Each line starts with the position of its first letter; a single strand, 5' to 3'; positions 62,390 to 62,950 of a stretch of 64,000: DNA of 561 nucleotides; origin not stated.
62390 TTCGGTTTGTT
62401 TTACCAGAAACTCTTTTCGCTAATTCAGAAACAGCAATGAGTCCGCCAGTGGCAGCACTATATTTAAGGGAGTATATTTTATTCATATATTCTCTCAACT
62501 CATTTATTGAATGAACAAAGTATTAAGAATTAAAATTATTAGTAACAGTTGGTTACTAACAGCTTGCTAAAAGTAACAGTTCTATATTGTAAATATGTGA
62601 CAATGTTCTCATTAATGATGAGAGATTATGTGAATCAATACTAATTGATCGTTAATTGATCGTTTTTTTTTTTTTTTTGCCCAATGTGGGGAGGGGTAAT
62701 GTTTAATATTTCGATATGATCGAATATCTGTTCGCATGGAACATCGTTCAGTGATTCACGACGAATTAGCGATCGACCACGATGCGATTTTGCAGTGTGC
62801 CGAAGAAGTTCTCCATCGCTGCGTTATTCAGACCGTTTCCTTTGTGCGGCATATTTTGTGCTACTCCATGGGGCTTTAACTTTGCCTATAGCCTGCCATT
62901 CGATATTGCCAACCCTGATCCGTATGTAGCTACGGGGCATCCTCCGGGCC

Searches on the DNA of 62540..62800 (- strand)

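Call 74: search_dna_similar(query=window:62540-62800:-, collection=ecoli_genomes, mode=near, max_rows=40, rows=spread)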
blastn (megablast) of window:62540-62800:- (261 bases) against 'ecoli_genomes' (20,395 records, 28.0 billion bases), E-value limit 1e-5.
Records with a match: 759; places in all: 760; records where one place covers at least 80% of the query: 733.
Genomes with a match: 758 of 5426; with a place that covers at least 80% of the query: 733. Places per genome that has any: lowest 1, median 1, highest 2. On chromosomes: 754 places; on plasmids: 6.
Best place of each record, by identity: >=99% 603; 95-99% 126; 90-95% 6; 80-90% 24.
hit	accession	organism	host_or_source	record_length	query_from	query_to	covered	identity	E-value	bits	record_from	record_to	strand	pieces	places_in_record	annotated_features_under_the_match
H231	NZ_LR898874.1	Escherichia coli strain MSB1_4I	Homo sapiens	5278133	1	261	100%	99.6%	1e-131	477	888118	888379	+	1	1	hypothetical protein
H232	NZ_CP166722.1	Escherichia coli strain CEA106S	Human biopsy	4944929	1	261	100%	99.2%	5e-130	472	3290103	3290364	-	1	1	hypothetical protein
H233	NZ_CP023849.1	Escherichia coli strain 4/0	Homo sapiens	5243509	1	261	100%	99.2%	5e-130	472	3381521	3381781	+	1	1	hypothetical protein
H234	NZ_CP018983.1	Escherichia coli strain Ecol_867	Homo sapiens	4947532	1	261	100%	99.2%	5e-130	472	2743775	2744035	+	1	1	hypothetical protein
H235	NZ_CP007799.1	Escherichia coli Nissle 1917 strain Nissle 1917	soldier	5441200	1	261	100%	99.2%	5e-130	472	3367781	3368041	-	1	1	hypothetical protein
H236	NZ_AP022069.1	Escherichia coli strain WP4-W18-ESBL-09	-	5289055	1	261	100%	99.2%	5e-130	472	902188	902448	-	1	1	hypothetical protein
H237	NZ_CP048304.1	Escherichia coli strain 9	environment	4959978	1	261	100%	99.2%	5e-130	472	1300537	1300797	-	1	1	hypothetical protein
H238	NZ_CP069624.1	Escherichia coli strain PBP8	not applicable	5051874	1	261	100%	99.2%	5e-130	472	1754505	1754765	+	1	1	hypothetical protein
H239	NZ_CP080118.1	Escherichia coli strain M70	Homo sapiens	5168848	1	261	100%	99.2%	5e-130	472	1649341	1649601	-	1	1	hypothetical protein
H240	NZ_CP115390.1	Escherichia coli strain CUVET20-PYO1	dog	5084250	1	261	100%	99.2%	5e-130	472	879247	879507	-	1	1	hypothetical protein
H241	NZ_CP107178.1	Escherichia coli strain R6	human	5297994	1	261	100%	99.2%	5e-130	472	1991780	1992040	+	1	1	hypothetical protein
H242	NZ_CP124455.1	Escherichia coli strain AVS0193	environmental: river near WWTP effluent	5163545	1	261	100%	99.2%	5e-130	472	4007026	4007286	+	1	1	hypothetical protein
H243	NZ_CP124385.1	Escherichia coli strain AVS0153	environmental: river near WWTP effluent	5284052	1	261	100%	99.2%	5e-130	472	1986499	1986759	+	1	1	hypothetical protein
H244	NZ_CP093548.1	Escherichia coli strain YL03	Homo sapiens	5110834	1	261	100%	99.2%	5e-130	472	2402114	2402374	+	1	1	hypothetical protein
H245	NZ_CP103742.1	Escherichia coli O25b:H4-ST131 strain 2822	Homo sapiens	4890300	1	261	100%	99.2%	5e-130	472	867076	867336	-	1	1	hypothetical protein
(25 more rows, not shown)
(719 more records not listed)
